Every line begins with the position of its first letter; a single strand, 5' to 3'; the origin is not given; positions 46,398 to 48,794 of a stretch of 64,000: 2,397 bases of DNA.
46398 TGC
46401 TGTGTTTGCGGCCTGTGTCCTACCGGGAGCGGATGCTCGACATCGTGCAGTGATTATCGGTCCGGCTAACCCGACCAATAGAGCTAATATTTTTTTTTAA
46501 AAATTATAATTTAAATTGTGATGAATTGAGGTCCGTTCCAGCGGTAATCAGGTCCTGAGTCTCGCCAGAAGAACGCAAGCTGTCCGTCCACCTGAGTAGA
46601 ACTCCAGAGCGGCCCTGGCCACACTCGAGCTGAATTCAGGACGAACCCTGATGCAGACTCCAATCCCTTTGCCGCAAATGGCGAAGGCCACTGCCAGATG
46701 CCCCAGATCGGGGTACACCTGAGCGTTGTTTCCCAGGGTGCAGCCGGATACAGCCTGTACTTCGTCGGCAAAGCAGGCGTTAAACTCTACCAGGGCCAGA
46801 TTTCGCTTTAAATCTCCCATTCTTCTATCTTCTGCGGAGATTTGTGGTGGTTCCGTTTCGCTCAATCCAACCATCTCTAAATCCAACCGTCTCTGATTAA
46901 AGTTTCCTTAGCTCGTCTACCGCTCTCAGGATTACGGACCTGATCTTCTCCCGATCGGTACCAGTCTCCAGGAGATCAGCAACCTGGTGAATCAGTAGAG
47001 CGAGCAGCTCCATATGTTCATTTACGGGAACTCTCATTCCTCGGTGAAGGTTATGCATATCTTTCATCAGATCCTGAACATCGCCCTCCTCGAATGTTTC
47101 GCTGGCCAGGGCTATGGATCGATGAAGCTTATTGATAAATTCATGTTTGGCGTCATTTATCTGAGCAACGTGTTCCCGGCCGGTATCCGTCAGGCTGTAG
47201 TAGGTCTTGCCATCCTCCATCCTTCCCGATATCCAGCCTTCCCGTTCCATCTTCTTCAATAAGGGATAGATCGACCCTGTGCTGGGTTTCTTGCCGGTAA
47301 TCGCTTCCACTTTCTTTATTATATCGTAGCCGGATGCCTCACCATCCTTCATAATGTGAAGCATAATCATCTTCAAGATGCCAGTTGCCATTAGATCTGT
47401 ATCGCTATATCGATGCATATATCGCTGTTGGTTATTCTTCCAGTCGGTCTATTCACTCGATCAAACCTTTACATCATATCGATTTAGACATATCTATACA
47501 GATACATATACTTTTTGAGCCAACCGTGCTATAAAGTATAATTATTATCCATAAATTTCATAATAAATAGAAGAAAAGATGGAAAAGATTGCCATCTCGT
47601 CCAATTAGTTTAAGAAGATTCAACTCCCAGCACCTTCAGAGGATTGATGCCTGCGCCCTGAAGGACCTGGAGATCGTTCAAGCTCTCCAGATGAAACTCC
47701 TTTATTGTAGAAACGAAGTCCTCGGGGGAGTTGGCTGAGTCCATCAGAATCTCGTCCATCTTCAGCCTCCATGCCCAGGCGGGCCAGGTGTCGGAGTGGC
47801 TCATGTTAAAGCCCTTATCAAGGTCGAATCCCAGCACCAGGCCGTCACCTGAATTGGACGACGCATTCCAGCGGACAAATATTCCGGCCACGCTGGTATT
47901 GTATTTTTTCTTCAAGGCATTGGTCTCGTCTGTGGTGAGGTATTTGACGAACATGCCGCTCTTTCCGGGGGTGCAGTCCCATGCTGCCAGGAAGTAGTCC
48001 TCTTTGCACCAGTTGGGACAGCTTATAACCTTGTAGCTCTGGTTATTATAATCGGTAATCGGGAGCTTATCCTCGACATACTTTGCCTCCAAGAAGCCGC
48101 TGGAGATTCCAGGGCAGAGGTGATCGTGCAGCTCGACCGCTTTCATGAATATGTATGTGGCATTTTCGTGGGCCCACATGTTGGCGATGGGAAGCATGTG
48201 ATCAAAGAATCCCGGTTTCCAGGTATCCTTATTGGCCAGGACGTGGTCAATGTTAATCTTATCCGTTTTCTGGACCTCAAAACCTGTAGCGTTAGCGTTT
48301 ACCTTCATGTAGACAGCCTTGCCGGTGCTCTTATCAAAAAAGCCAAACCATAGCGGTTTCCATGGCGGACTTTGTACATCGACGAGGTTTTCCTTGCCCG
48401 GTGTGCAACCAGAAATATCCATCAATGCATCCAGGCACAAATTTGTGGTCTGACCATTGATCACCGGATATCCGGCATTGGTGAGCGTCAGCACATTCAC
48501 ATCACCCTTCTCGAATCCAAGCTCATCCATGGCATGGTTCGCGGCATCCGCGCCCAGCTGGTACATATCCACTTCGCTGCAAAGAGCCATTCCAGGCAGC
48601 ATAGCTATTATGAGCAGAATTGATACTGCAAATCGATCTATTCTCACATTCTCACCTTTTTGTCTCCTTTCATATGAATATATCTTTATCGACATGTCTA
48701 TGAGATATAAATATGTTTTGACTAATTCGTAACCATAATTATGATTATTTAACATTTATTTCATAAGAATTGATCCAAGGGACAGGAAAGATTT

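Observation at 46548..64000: Duplicated module: secreted FmdE-domain protein + SAM methyltransferase + FecB-type binding protein + FecCD/FecE importer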

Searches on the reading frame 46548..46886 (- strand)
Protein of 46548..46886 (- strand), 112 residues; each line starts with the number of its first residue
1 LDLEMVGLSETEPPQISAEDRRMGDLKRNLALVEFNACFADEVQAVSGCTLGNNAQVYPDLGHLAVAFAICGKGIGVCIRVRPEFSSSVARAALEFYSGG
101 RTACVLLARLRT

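Call 3: search_protein_families(library=pfam, proteins=[window:46548-46886:-], max_evalue=0.01)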
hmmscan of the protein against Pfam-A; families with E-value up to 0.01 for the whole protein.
window:46548-46886:- (112 aa): 1 family
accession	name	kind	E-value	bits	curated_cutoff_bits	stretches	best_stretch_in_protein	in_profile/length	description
PF02663.19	FmdE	-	4.2e-10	40.2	22.9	1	27-87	30-96/133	FmdE, Molybdenum formylmethanofuran dehydrogenase operon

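Call 10: search_protein_families(library=ncbifam, proteins=[window:46548-46886:-], max_evalue=0.001)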
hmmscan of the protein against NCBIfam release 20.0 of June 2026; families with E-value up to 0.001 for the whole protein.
window:46548-46886:- (112 aa): 0 families

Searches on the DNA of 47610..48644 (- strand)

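Call 89: search_rna_families(source=L018, threshold=evalue, max_evalue=1)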
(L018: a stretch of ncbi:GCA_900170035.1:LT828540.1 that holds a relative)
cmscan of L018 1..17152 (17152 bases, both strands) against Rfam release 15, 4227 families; matches with E-value up to 1: 2.
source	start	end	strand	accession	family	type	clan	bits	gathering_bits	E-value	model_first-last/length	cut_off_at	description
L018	3197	3342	-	RF01770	rimP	Cis-reg; leader;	-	31.2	47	0.11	1-102/102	no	Gammaprotebacteria rimP leader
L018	8127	8197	+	RF00455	mir-15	Gene; miRNA;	CL00085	21.5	57.3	0.32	1-88/88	no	mir-15 microRNA precursor family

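Call 93: search_rna_families(sources=[L021, L020, L008], threshold=gathering)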
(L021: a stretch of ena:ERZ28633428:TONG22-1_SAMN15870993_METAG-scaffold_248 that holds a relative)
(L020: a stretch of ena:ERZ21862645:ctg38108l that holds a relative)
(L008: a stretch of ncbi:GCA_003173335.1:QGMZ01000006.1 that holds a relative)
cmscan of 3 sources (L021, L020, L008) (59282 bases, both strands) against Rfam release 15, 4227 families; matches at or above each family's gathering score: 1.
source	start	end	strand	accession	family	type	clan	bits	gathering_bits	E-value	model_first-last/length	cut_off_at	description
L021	15222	15403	+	RF00174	Cobalamin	Cis-reg; riboswitch;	CL00101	109.1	31.5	1.9e-26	1-189/189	no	Cobalamin riboswitch aptamer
